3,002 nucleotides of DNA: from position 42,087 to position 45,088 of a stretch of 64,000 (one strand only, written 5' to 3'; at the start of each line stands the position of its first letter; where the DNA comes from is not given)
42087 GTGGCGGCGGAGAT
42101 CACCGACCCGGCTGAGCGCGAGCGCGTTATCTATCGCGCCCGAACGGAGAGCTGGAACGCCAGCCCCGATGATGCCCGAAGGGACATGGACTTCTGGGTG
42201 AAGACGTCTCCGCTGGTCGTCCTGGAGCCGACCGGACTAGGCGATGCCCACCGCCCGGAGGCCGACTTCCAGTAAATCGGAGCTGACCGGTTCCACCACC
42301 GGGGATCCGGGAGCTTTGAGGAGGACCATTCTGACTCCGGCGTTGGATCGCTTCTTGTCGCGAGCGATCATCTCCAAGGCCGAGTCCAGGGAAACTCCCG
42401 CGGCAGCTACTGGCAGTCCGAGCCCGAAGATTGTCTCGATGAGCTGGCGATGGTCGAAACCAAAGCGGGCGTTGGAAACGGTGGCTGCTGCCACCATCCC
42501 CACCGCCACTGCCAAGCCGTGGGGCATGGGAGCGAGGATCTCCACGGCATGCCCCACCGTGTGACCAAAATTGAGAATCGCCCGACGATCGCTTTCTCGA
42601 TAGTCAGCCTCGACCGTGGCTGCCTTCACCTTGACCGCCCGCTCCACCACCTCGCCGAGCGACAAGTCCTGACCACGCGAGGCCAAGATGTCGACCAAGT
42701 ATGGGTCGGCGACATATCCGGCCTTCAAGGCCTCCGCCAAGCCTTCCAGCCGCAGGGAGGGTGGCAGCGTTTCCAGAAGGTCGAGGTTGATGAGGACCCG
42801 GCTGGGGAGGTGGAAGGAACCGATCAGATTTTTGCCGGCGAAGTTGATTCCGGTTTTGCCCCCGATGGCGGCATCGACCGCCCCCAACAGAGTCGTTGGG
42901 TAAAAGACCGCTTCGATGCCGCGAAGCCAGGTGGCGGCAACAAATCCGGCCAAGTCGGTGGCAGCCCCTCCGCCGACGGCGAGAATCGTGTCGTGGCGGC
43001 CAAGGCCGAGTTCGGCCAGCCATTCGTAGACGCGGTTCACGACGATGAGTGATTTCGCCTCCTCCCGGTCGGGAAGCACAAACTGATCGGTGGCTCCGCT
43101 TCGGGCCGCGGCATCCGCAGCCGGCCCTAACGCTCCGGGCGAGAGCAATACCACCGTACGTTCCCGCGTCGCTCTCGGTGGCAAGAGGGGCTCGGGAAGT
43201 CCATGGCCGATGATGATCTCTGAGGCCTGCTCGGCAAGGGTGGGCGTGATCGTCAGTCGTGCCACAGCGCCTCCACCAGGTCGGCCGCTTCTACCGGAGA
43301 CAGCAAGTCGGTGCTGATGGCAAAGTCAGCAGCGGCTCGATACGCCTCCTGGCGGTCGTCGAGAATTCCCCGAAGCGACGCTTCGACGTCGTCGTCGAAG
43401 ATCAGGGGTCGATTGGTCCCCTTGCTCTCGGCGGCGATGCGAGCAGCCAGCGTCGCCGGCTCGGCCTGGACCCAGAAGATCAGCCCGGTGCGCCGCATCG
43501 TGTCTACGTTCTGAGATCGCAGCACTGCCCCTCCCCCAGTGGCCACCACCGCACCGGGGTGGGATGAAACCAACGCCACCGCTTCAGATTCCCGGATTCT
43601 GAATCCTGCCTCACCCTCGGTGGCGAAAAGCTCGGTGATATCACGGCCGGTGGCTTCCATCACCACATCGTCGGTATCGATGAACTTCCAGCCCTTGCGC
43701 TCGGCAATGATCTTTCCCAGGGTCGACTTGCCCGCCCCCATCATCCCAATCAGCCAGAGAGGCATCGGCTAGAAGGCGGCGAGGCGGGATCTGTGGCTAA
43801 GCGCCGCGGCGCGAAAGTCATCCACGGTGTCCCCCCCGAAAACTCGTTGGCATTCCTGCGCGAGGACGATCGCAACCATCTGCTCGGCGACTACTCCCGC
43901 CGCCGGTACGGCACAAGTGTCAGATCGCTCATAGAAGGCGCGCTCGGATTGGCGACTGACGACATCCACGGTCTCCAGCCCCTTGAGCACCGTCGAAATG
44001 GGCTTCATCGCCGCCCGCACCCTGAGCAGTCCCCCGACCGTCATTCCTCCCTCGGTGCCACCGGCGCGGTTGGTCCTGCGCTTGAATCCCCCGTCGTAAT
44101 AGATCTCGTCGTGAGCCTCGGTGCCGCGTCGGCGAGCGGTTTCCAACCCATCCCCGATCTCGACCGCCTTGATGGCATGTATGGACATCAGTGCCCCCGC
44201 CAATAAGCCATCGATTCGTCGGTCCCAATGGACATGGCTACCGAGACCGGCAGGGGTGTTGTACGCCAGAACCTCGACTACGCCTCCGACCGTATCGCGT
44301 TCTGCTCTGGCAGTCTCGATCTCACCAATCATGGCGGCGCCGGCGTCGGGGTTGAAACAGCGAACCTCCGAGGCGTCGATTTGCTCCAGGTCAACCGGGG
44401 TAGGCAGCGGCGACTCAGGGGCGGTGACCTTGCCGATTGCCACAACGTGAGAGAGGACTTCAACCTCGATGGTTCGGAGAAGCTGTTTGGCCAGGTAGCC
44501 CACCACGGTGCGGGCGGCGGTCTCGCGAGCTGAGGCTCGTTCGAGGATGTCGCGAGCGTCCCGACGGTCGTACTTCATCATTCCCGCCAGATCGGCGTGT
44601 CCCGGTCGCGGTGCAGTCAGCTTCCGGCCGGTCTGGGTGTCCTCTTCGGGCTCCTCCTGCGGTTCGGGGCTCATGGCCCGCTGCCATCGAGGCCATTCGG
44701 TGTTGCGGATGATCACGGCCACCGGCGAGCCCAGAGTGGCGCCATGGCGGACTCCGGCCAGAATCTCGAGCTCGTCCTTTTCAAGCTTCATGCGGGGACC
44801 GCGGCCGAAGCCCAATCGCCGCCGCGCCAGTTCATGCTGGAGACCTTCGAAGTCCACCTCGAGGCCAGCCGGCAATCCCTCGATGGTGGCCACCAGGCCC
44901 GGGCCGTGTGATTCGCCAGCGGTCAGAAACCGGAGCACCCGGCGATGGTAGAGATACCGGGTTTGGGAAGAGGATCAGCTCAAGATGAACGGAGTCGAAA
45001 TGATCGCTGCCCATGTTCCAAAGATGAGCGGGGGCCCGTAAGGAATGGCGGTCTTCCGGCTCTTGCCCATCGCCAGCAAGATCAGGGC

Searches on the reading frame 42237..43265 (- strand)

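Call 43: search_protein_families(library=pfam, proteins=[window:42237-43265:-], max_evalue=0.00001)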
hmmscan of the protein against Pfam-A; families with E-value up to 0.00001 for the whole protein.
window:42237-43265:- (342 aa): 2 families
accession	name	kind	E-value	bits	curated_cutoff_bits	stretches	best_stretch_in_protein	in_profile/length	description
PF01761.26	DHQ_synthase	-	1.1e-39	135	24.2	1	62-169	2-110/115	3-dehydroquinate synthase N-terminal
PF24621.2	DHQS_C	-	5.9e-29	101.3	27.6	1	175-305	1-143/144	3-dehydroquinate synthase C-terminal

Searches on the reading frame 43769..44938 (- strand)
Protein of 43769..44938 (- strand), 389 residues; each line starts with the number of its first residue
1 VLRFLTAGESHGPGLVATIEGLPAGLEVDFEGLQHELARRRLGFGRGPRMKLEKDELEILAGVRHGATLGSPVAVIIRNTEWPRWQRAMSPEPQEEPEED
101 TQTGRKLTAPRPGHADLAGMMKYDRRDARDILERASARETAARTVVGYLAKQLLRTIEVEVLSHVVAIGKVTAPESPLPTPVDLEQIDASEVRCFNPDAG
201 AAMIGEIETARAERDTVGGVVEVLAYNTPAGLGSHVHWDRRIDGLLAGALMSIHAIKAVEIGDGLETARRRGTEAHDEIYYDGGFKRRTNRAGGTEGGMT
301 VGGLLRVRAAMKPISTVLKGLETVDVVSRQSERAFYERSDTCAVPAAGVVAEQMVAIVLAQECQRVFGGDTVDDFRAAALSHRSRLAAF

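Call 43: search_protein_families(library=pfam, proteins=[window:43769-44938:-], max_evalue=0.00001)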
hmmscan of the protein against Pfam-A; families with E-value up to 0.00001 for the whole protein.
window:43769-44938:- (389 aa): 1 family
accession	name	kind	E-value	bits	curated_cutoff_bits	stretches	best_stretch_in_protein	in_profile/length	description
PF01264.26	Chorismate_synt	-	1.1e-110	369.9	27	1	2-362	1-325/327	Chorismate synthase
